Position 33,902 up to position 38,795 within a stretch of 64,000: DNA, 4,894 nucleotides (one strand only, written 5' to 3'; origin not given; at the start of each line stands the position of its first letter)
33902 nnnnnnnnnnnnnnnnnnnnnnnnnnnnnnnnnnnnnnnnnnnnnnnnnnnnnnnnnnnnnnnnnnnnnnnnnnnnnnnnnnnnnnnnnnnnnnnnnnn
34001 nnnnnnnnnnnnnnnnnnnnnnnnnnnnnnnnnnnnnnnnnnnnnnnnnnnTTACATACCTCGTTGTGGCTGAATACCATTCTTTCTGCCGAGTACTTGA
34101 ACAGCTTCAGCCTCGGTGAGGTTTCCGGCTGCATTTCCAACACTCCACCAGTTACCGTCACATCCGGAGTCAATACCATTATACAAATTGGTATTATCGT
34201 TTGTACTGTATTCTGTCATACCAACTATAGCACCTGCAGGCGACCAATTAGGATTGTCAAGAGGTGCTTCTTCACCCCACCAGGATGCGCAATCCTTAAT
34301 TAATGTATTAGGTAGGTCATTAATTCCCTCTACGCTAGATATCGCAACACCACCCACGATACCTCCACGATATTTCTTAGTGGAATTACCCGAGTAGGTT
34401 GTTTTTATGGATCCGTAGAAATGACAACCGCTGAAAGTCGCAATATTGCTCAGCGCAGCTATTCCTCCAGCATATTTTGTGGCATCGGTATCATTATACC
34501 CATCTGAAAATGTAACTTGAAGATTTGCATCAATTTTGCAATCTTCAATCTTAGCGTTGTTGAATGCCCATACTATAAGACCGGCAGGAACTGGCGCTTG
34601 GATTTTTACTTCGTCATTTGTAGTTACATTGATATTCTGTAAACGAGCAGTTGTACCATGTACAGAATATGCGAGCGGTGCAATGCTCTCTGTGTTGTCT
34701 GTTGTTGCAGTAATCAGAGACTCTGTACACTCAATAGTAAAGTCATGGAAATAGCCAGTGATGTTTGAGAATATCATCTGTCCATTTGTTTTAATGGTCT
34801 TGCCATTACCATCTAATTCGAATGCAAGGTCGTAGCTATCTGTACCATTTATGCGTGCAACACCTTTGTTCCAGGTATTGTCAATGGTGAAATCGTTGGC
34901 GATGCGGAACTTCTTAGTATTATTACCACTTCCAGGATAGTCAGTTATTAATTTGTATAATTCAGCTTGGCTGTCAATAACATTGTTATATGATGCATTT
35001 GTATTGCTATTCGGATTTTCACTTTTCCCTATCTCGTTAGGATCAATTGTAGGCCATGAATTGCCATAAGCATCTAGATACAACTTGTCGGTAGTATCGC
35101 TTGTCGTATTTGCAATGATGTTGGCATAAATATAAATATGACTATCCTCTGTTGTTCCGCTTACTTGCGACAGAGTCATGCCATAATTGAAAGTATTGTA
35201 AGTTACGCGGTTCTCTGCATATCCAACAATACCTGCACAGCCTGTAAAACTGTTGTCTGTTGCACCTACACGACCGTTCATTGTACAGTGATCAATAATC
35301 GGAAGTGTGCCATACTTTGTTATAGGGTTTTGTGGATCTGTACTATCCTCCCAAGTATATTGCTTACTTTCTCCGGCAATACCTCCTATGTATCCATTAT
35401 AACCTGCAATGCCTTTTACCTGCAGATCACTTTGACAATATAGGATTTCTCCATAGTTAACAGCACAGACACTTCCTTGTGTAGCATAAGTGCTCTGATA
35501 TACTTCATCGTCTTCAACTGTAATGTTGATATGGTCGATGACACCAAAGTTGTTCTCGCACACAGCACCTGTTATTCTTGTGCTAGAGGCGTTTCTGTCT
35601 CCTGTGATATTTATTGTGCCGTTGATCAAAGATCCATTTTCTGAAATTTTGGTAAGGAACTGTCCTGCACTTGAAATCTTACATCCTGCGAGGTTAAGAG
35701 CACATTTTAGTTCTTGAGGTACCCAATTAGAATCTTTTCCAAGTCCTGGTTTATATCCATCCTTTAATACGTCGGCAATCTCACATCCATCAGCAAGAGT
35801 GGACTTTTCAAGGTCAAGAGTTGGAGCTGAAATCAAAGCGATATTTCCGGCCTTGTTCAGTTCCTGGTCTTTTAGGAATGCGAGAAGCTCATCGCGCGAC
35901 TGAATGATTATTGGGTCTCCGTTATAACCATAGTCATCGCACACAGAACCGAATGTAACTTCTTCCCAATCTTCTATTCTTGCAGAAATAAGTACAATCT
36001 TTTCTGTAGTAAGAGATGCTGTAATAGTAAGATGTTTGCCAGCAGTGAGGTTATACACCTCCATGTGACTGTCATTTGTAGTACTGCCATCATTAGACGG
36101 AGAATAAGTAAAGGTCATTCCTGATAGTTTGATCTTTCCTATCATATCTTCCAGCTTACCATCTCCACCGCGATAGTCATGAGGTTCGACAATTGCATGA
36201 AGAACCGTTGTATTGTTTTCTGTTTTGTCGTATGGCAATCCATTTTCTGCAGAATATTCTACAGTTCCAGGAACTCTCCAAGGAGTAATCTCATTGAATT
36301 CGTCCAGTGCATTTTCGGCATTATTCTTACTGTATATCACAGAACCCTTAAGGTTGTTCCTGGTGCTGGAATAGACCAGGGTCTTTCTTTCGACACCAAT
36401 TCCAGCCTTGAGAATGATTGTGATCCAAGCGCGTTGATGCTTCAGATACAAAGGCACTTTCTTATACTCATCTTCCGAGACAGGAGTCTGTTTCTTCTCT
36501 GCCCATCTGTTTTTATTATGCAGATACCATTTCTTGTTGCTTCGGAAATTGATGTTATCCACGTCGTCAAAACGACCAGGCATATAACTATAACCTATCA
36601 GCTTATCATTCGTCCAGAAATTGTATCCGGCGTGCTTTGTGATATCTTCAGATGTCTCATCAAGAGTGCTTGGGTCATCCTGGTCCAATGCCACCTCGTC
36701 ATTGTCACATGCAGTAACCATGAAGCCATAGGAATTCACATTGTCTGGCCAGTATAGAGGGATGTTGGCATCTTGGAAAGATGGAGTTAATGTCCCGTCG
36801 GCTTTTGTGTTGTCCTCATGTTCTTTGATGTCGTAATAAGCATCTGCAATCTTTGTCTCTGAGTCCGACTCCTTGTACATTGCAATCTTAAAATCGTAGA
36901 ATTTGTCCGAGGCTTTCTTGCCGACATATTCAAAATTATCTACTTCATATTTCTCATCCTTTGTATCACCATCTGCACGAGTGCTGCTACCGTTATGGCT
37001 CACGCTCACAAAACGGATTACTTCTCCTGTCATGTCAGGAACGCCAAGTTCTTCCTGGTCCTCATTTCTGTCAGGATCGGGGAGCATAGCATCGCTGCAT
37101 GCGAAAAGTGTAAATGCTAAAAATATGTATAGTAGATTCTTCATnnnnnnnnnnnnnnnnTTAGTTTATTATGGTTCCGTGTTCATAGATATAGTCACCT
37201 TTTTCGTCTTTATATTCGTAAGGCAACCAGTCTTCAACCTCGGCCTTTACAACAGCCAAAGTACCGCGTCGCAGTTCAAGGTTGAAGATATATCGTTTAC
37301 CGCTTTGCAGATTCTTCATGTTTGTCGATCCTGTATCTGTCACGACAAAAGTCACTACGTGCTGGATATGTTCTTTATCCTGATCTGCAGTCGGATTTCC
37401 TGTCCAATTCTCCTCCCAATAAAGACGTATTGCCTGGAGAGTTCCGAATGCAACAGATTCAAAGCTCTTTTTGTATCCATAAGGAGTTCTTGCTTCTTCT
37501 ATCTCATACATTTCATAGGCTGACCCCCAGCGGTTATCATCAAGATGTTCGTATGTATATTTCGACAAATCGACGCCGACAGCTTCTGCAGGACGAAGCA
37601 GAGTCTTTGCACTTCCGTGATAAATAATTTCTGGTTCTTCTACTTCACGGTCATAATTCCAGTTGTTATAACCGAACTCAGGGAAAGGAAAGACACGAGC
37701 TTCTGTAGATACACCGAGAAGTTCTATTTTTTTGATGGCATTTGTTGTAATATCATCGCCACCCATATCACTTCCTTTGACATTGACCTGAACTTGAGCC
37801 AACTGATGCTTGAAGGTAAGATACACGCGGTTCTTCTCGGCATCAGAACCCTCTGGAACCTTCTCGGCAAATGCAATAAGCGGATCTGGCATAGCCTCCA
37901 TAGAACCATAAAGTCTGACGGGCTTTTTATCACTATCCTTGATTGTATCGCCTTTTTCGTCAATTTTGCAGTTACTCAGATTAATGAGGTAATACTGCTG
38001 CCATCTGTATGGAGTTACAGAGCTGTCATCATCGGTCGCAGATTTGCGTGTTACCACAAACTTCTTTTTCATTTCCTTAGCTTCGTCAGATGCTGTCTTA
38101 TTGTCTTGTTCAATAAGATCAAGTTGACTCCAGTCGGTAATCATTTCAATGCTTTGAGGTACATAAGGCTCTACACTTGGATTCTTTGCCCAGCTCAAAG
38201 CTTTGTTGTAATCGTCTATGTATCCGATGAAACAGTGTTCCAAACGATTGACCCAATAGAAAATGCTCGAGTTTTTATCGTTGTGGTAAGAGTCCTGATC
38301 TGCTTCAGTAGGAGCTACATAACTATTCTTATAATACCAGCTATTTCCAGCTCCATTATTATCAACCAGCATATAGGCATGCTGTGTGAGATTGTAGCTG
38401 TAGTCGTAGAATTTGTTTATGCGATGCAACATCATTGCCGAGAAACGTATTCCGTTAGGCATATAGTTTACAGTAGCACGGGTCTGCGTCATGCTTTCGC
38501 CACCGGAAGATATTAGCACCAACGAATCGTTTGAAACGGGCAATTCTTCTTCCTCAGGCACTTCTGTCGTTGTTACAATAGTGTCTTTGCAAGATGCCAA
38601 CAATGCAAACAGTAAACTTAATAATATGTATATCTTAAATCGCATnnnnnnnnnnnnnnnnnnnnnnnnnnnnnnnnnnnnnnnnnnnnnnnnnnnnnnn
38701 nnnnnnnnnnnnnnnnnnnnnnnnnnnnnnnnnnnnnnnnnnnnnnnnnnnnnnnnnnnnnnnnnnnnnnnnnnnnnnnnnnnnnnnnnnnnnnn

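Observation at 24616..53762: Giant 14-gene type V pilus-like locus: a DUF3575-like barrel plus 12 fimbrillin-superfamily lipoprotein paralogues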

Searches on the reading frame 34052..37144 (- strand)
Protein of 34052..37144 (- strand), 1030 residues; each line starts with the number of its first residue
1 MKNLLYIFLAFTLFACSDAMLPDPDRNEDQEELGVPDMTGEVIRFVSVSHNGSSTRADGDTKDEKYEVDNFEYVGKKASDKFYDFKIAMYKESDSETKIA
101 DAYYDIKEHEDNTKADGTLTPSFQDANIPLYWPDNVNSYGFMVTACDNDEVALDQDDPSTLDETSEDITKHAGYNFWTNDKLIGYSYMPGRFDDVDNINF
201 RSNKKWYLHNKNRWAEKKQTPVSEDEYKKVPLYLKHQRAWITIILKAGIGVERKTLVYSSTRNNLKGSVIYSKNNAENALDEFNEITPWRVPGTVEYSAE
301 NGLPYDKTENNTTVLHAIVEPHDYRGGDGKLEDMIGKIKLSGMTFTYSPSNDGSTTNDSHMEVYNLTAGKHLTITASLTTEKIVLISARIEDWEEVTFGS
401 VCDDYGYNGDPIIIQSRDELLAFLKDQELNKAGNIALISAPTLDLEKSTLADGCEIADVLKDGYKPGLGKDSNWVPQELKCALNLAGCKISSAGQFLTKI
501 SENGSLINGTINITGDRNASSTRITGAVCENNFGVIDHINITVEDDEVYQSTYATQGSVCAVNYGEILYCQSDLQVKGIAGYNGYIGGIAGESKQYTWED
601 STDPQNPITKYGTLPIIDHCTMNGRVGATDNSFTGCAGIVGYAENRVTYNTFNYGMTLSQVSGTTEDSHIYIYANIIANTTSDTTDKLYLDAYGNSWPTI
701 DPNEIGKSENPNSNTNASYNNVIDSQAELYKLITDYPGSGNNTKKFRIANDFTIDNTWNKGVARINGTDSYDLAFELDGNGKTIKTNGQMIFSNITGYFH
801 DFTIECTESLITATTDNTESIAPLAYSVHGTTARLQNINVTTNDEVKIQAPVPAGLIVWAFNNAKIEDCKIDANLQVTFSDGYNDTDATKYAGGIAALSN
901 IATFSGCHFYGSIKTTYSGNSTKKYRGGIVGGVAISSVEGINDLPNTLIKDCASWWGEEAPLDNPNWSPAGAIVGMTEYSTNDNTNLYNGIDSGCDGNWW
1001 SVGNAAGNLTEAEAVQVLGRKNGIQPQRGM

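Call 5: search_protein_families(library=pfam, proteins=[window:34052-37144:-], max_evalue=0.01)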
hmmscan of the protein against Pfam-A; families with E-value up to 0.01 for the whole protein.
window:34052-37144:- (1030 aa): 0 families

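Call 7: search_protein_families(library=ncbifam, proteins=[window:34052-37144:-], max_evalue=1)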
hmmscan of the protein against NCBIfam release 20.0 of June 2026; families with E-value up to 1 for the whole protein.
window:34052-37144:- (1030 aa): 0 families

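Call 23: search_protein_families(library=pfam, proteins=[window:34052-37144:-], max_evalue=10)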
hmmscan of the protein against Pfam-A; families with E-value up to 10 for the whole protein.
window:34052-37144:- (1030 aa): 0 families

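Call 97: search_solved_structures(query=A6, max_evalue=10)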
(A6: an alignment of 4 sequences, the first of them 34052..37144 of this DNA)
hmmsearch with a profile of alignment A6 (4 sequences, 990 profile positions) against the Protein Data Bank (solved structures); distinct sequences matched with E-value up to 10: 2.
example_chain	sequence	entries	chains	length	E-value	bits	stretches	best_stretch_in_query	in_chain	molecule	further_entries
5vst_A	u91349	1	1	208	0.035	15.1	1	220-293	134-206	Biliary glycoprotein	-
3r4d_A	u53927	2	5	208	0.05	14.6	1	220-293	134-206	CEA-related cell adhesion molecule 1, isoform 1/2S | Carcinoembryonic antigen-related cell adhesion molecule 1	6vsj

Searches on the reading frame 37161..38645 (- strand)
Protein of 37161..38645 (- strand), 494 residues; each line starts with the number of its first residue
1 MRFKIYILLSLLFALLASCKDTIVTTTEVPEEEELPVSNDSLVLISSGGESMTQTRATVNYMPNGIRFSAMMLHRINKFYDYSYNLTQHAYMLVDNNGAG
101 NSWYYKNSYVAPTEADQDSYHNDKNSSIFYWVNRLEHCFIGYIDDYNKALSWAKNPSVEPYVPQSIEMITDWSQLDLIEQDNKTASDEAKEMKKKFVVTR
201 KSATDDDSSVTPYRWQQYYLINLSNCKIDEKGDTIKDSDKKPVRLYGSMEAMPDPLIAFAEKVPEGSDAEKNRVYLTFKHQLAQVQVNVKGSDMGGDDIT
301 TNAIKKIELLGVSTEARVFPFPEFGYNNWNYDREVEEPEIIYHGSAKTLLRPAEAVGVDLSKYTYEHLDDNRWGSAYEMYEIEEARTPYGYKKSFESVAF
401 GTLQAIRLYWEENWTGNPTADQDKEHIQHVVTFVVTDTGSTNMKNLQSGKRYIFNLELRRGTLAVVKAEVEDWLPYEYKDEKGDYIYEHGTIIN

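Call 5: search_protein_families(library=pfam, proteins=[window:37161-38645:-], max_evalue=0.01)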
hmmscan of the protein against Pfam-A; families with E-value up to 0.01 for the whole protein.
window:37161-38645:- (494 aa): 1 family
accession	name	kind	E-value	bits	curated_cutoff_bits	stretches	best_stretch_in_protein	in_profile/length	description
PF13149.12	Mfa_like_1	-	1.1e-10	42.5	27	2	267-316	106-155/246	Fimbrillin-like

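Call 7: search_protein_families(library=ncbifam, proteins=[window:37161-38645:-], max_evalue=1)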
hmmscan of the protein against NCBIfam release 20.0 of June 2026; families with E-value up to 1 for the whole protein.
window:37161-38645:- (494 aa): 0 families
